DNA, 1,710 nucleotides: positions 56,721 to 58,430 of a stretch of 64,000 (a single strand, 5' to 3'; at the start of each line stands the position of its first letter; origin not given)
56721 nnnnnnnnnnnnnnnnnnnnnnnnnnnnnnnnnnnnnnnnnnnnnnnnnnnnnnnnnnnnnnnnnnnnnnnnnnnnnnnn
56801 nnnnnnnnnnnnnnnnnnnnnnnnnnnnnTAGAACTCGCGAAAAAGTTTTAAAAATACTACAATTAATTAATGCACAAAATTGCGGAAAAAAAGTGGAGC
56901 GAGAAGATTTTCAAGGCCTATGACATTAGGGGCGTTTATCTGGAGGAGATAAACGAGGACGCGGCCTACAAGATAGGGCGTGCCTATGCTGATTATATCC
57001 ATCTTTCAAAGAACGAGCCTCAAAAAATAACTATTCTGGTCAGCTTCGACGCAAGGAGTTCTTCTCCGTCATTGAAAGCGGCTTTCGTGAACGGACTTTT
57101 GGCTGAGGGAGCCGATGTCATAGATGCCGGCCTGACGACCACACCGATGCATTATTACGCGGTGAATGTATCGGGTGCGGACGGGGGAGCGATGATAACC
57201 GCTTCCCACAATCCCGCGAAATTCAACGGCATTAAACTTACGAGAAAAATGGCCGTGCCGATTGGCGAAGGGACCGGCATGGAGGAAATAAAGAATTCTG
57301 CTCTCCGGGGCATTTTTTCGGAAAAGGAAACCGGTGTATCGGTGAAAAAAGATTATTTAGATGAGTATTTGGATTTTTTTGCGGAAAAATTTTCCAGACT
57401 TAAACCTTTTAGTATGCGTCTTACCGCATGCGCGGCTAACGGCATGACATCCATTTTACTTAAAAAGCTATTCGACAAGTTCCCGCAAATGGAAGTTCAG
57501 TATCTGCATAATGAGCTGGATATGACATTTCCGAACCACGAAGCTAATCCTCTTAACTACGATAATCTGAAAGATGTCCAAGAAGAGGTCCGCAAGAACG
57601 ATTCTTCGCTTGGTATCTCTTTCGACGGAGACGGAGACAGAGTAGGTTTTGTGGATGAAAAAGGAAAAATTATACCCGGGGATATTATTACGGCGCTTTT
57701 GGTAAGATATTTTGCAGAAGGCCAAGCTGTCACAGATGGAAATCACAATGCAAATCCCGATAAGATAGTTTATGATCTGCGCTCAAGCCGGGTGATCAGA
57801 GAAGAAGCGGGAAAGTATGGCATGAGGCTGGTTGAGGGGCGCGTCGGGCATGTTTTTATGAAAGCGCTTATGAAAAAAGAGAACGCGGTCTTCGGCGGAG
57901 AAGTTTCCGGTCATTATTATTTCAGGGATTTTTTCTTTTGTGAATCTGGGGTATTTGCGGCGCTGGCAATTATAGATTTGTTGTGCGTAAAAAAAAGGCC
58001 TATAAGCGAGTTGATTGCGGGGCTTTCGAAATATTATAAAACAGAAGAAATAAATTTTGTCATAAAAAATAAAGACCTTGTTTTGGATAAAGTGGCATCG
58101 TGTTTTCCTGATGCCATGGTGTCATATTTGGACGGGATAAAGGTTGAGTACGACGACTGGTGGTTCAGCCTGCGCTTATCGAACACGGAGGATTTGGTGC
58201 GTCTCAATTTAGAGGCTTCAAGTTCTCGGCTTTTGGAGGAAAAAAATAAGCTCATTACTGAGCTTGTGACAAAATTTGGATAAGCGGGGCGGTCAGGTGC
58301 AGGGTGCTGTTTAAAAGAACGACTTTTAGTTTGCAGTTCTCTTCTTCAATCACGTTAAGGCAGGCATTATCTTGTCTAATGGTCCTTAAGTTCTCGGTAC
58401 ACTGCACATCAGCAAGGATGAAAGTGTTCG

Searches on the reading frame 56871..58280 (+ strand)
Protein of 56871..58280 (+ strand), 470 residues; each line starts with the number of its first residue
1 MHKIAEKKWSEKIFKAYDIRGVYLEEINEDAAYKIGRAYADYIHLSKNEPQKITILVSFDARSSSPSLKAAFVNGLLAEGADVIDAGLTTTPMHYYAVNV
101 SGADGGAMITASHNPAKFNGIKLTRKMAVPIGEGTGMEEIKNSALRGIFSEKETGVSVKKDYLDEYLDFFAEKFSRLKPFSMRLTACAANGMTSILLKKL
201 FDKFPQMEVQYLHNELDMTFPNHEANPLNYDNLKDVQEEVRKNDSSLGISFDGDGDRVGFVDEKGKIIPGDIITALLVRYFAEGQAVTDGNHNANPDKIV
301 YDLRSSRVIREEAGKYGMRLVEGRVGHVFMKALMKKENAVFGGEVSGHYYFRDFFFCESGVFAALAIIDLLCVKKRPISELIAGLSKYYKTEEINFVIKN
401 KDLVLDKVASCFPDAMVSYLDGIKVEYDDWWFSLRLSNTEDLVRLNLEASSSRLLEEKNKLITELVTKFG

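Call 95: search_protein_families(library=pfam, proteins=[window:56871-58280:+], max_evalue=0.001)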
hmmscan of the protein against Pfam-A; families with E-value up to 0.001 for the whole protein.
window:56871-58280:+ (470 aa): 4 families
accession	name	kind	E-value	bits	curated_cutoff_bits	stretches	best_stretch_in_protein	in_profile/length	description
PF02878.22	PGM_PMM_I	-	3e-34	118.1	22.5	1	12-144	2-131/138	Phosphoglucomutase/phosphomannomutase, alpha/beta/alpha domain I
PF02880.22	PGM_PMM_III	-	4.3e-24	85.3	20.7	1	270-386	2-113/115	Phosphoglucomutase/phosphomannomutase, alpha/beta/alpha domain III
PF02879.22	PGM_PMM_II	-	4.1e-18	66.2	29.3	1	164-265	1-103/103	Phosphoglucomutase/phosphomannomutase, alpha/beta/alpha domain II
PF00408.26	PGM_PMM_IV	-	7.6e-06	26.3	23.1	1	393-457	1-60/68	Phosphoglucomutase/phosphomannomutase, C-terminal domain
